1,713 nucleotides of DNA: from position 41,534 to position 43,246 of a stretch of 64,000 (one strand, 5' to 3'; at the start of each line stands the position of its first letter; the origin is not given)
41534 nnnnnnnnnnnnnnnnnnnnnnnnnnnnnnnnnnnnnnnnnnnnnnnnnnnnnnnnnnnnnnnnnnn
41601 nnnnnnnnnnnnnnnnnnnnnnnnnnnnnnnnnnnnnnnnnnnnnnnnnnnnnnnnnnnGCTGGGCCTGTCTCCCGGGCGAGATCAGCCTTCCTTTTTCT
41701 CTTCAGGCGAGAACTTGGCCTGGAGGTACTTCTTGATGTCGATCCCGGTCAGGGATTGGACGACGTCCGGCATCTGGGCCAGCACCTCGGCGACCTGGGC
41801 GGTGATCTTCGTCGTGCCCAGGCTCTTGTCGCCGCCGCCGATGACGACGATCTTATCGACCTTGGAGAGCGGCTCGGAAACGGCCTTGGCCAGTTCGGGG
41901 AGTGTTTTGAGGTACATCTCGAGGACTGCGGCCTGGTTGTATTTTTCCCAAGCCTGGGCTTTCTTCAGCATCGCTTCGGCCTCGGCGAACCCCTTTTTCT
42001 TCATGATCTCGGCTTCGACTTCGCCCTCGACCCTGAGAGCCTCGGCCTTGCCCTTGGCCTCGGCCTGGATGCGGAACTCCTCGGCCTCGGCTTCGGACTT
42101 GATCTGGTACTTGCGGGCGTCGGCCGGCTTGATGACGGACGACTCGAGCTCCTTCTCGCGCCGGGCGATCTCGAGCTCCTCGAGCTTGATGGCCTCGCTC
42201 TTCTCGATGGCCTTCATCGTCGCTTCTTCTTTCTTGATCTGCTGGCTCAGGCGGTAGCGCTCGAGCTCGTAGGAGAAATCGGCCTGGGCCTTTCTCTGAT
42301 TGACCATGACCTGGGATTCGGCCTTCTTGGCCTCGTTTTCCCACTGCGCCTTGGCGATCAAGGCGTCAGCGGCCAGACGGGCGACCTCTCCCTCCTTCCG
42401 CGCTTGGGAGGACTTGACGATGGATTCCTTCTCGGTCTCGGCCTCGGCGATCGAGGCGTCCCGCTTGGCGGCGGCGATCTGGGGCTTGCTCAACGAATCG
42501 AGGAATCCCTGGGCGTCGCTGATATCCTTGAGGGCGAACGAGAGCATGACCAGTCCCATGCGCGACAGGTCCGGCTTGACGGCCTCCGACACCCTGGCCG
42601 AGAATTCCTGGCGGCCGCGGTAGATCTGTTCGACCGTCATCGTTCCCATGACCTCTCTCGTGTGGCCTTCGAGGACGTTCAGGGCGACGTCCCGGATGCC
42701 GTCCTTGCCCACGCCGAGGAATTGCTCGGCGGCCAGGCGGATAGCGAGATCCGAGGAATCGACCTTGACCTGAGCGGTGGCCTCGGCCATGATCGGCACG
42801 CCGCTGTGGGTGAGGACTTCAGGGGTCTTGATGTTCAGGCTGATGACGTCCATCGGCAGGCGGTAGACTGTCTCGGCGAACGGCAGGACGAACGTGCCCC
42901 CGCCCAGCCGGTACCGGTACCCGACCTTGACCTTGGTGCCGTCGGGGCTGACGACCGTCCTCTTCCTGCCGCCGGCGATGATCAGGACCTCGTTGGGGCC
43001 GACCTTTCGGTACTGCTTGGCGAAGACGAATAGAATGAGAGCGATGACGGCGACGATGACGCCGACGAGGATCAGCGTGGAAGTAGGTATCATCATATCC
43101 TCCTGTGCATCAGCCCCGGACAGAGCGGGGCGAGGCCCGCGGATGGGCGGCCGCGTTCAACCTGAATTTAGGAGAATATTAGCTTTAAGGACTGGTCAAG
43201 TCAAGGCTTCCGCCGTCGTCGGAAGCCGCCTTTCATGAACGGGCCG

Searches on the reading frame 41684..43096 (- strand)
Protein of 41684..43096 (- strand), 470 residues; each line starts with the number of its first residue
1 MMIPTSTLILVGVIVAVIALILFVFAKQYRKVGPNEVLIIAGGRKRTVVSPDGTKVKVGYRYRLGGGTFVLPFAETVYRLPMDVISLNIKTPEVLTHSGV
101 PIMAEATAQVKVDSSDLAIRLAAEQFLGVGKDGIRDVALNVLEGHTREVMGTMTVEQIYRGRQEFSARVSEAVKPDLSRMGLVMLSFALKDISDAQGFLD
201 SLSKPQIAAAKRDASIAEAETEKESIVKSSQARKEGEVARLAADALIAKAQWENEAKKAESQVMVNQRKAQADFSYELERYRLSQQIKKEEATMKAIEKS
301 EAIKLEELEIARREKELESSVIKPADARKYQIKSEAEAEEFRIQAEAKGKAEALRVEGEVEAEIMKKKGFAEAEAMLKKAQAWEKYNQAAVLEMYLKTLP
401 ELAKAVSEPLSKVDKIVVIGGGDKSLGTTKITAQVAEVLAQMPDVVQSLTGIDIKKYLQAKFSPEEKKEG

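Call 29: search_protein_families(library=pfam, proteins=[window:41684-43096:-], max_evalue=0.001)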
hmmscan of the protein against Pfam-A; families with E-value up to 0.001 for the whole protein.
window:41684-43096:- (470 aa): 2 families
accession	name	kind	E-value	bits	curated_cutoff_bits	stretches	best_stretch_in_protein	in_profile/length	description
PF01145.31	Band_7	-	4e-28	99.1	23.6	1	31-223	2-176/176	SPFH domain / Band 7 family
PF15975.10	Flot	-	3.1e-06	27.7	27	1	349-450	4-106/124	Flotillin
